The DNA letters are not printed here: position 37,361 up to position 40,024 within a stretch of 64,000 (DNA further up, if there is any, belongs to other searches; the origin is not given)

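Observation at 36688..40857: Self-contained redoxin-dependent class III RNR module: nrdG, then nrdD fused to a glutaredoxin-like domain, then a TrxB-like reductase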

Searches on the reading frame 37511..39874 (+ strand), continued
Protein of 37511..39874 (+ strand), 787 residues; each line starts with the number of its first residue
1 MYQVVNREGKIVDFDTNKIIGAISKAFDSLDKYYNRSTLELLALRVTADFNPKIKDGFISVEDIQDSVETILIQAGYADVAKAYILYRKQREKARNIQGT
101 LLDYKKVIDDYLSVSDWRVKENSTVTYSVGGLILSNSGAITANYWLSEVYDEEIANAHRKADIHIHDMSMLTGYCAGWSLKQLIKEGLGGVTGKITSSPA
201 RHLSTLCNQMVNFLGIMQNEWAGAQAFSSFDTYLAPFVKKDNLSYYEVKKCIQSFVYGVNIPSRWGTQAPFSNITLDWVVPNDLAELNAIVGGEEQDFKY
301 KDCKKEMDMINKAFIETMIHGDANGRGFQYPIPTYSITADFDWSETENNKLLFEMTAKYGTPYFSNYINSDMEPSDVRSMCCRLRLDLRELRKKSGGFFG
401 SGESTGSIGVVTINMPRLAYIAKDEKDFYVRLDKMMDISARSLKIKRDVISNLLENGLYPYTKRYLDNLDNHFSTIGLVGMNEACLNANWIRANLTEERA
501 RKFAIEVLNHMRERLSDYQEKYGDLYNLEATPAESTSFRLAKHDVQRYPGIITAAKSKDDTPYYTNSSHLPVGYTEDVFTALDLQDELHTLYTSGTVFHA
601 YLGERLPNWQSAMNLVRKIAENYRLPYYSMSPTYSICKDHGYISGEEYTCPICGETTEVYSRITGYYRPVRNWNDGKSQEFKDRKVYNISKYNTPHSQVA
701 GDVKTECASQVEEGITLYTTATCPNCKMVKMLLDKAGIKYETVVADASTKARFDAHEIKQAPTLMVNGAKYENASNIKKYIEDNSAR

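Call 36: search_protein_representatives(protein=window:37511-39874:+)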
Query: 787 residues. Proteins with E-value up to 0.001 (for the whole library): 9680; up to 1e-10: 4218; up to 1e-30: 1544. The best 150 are listed.
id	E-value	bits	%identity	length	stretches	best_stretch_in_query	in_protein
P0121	0.0e+00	1341.6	75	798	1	1-767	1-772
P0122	0.0e+00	1206.3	68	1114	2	1-397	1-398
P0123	0.0e+00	1077.8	73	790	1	147-782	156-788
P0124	0.0e+00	1076.5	64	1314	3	266-537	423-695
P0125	1.1e-298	1009.1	59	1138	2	267-778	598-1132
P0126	6.3e-286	967.0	77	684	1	1-537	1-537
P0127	4.0e-283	957.7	55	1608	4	372-777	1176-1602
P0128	1.0e-262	890.3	60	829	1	1-639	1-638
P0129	1.1e-262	890.2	80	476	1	1-469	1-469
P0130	4.4e-258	875.0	64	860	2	167-689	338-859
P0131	4.7e-239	812.0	55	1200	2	330-688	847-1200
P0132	1.4e-236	803.8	55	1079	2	169-652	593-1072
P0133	5.7e-231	785.3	67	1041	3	372-784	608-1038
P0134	3.8e-230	782.6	54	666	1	3-654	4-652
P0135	3.7e-225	766.1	50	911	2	1-634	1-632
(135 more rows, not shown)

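Call 42: find_related_loci(query=A1, collection=genome_contigs, flank=5000)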
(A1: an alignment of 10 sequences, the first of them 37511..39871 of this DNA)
Query A1 (787 aa) in genome_contigs; peptide patterns used: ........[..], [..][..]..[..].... (x = any residue, [..] = any of these).
600 stretches matched a pattern (row limit reached: there are more); 599 encode a relative of the query (tblastn E <= 1e-3); the best 80 are kept; 80 distinct loci.
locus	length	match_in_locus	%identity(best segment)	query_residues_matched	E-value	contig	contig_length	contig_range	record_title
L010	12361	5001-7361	77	1-781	0e+0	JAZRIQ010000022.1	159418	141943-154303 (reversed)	MAG: Eubacteriales bacterium isolate T1900045474_YK20190167.MAGScoT_cleanbin_000001 SGB_7249_k141_1150682, whole genome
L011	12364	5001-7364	77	1-782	0e+0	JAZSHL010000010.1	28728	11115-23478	MAG: Acutalibacteraceae bacterium isolate T1900044575_TS20190041.MAGScoT_cleanbin_000038 SGB_486_k141_2424092, whole gen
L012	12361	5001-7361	75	1-780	0e+0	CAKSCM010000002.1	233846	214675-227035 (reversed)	MAG: uncultured Eubacteriales bacterium isolate REFINED_METABAT215_TOP10_CONTIGS_1500_ASSEMBLY_K77_MERGED__Hadza_MoBio_h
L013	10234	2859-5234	75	1-781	0e+0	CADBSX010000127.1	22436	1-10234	MAG: uncultured Clostridiales bacterium isolate RUG14276 genome assembly, contig: RUG14276_asm_127, whole genome shotgun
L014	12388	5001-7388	75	1-785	0e+0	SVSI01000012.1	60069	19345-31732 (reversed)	MAG: Oscillospiraceae bacterium isolate SIG665 NODE_12109_length_60069_cov_3.553552, whole genome shotgun sequence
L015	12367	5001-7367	74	1-785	0e+0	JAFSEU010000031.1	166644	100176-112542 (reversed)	MAG: Oscillospiraceae bacterium isolate RGIG3077 Goat_Rectum-5__c607064, whole genome shotgun sequence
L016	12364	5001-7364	74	1-781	0e+0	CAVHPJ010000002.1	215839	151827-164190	Butyricicoccaceae bacterium isolate H07677-L1_cleanbin_000003 genome assembly, contig: Spades_H07677-L1_contig_3, whole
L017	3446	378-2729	74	1-782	0e+0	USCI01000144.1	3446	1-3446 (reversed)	uncultured Ruminococcaceae bacterium isolate UMGS1591 genome assembly, contig: NODE_9998_length_3446_cov_8.047184, whole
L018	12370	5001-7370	74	1-782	0e+0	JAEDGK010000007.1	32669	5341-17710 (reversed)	MAG: Clostridiaceae bacterium isolate MAG108 NODE_848_length_32669_cov_6.840529, whole genome shotgun sequence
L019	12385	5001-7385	74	2-786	0e+0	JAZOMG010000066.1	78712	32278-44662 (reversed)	MAG: Eubacteriales bacterium isolate T1900045650_YK20190344.MAGScoT_cleanbin_000004 SGB_8193_k141_555609, whole genome s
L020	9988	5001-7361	75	1-781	0e+0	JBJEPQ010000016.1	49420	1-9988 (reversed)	MAG: Acutalibacteraceae bacterium isolate FUKU07_bin.010 NODE_174_length_49420_cov_16.739026, whole genome shotgun seque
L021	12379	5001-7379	75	1-782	0e+0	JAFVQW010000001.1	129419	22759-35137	MAG: Clostridia bacterium isolate RGIG5312 Sheep_Colon-2__c17371, whole genome shotgun sequence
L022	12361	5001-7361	75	1-782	0e+0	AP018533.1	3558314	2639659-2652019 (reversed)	Clostridiales bacterium CCNA10 DNA, complete genome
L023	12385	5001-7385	74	1-781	0e+0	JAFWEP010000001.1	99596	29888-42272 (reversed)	MAG: Erysipelotrichaceae bacterium isolate RGIG5669 Sheep_Duodenum-5__c127, whole genome shotgun sequence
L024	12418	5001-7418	73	1-786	0e+0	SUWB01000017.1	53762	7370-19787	MAG: Lentisphaerae bacterium isolate SIG87 NODE_14246_length_53762_cov_8.316789, whole genome shotgun sequence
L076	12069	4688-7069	72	1-784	0e+0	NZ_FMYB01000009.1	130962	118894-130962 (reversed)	Butyrivibrio sp. INlla16, whole genome shotgun sequence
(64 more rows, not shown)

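Call 65: predict_structure(alignment_id=A3)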
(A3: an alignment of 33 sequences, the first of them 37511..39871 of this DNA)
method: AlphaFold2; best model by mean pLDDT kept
length: 787 residues; sequences in the alignment: 33
mean_pLDDT: 55.7   pTM: 0.40
mean pLDDT of the five models: 55.7, 54.7, 51.3, 51.0, 50.4
residues with pLDDT >= 90: 45; 70-90: 226; 50-70: 148; < 50: 368
segments of 3 or more residues with pLDDT < 50: 90-150, 166-201, 211-228, 258-274, 321-341, 355-408, 456-473, 528-535, 568-576, 589-636, 641-646, 657-713
pLDDT, mean of each block of 10 residues (from residue 1): 79 85 84 85 91 88 88 86 67 35 34 32 25 23 35 64 49 29 32 28 51 36 39 74 79 54 30 52 60 68 84 68 39 41 51 46 29 31 30 26 35 83 94 85 66 46 38 57 86 82 83 70 56 51 78 69 54 42 51 31 26 30 25 48 52 60 27 26 29 29 24 72 84 83 84 82 87 87 64
secondary structure, 60 per line:
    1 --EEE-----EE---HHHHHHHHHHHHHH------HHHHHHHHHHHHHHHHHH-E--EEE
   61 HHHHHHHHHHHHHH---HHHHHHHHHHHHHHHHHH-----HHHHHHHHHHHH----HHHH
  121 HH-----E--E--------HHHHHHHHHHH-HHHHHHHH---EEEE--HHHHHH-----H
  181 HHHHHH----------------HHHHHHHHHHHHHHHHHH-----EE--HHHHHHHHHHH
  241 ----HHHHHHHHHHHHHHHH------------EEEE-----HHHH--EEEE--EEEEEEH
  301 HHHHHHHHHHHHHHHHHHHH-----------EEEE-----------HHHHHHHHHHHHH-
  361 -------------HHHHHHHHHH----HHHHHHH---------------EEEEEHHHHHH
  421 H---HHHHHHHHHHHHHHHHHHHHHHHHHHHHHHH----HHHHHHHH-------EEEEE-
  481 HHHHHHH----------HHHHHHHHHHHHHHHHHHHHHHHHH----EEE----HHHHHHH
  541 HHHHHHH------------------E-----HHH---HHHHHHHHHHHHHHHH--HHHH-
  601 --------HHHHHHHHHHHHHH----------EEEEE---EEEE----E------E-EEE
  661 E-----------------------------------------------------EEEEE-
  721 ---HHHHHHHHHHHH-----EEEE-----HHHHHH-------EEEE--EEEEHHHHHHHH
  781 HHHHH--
elements in order (helices of 4 or more, strands of 3 or more residues): E3-5 H16-29 H36-53 E58-60 H61-74 H78-95 H101-112 H117-122 H140-150 H152-159 E163-166 H169-174 H180-186 H203-220 H230-240 H245-260 E273-276 H282-285 E288-291 E294-299 H300-320 E332-335 H347-359 H374-383 H388-394 E410-414 H415-421 H425-455 H460-467 E475-479 H481-487 H498-522 E527-529 H534-547 H578-593 H596-599 H609-622 E633-637 E641-644 E658-661 E715-719 H724-735 E741-744 H750-755 E763-766 E769-772 H773-785
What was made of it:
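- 39572..39649 (+): Variable acidic linker (residues 688-713; one Cys, C707). pLDDT is below 30 in the full-length model (call 65).
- The full-length AF2 model was too poor (pLDDT 55.7, pTM 0.40) to say whether the Grx domain can reach the active site (call 65).
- Tried and rejected: (2) Full-length AF2 model, run to see whether the Grx domain docks at the active site: uninformative (pLDDT 55.7, pTM 0.40, call 65).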

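Call 82: search_protein_families(library=pfam, proteins=[L076:7212-7751:+, L076:7824-9503:-, L076:3140-4456:-, L076:2468-3121:-, L022:7270-8805:+, L022:8931-10658:-, L022:1541-4573:-], max_evalue=0.00001)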
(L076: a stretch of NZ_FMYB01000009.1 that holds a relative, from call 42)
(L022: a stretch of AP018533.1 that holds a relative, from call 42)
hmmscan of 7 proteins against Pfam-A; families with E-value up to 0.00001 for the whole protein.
L076:7212-7751:+ (179 aa): 2 families
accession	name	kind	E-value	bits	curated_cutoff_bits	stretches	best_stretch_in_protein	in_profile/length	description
PF13560.12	HTH_31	-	7.1e-09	36.3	27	1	25-71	9-55/64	Helix-turn-helix domain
PF01381.28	HTH_3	-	1e-08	35.5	23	1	26-73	5-51/55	Helix-turn-helix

L076:7824-9503:- (559 aa): 1 family
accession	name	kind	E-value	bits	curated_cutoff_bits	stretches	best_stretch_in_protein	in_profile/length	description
PF01432.26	Peptidase_M3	-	1.7e-31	110.5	27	2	309-548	183-455/457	Peptidase family M3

L076:3140-4456:- (438 aa): 2 families
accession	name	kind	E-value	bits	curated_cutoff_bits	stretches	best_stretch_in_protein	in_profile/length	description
PF08495.15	FIST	-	4.6e-27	95.6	23.2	1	46-225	8-188/189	FIST N domain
PF10442.14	FIST_C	-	5.7e-24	85.2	28.5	1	228-357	1-131/131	FIST C domain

L076:2468-3121:- (217 aa): 1 family
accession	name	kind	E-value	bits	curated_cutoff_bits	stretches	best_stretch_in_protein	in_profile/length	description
PF01569.27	PAP2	-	9.6e-13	48.5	27.2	1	128-210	47-123/130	PAP2 superfamily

L022:7270-8805:+ (511 aa): 1 family
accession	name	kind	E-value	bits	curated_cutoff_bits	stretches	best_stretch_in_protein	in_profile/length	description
PF03313.21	SDH_alpha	-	5.3e-66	223.4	26.4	1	177-507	3-260/260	Serine dehydratase alpha chain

L022:8931-10658:- (575 aa): 4 families
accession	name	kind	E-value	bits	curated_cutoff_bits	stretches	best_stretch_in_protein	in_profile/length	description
PF02878.22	PGM_PMM_I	-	3.8e-37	127.5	22.5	1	43-179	3-133/138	Phosphoglucomutase/phosphomannomutase, alpha/beta/alpha domain I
PF02879.22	PGM_PMM_II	-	1.4e-22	80.6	29.3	1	211-314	3-99/103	Phosphoglucomutase/phosphomannomutase, alpha/beta/alpha domain II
PF02880.22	PGM_PMM_III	-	9.8e-17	61.6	20.7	1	327-453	2-115/115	Phosphoglucomutase/phosphomannomutase, alpha/beta/alpha domain III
PF00408.26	PGM_PMM_IV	-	1.6e-06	28.5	23.1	1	512-549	18-50/68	Phosphoglucomutase/phosphomannomutase, C-terminal domain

L022:1541-4573:- (1010 aa): 0 families
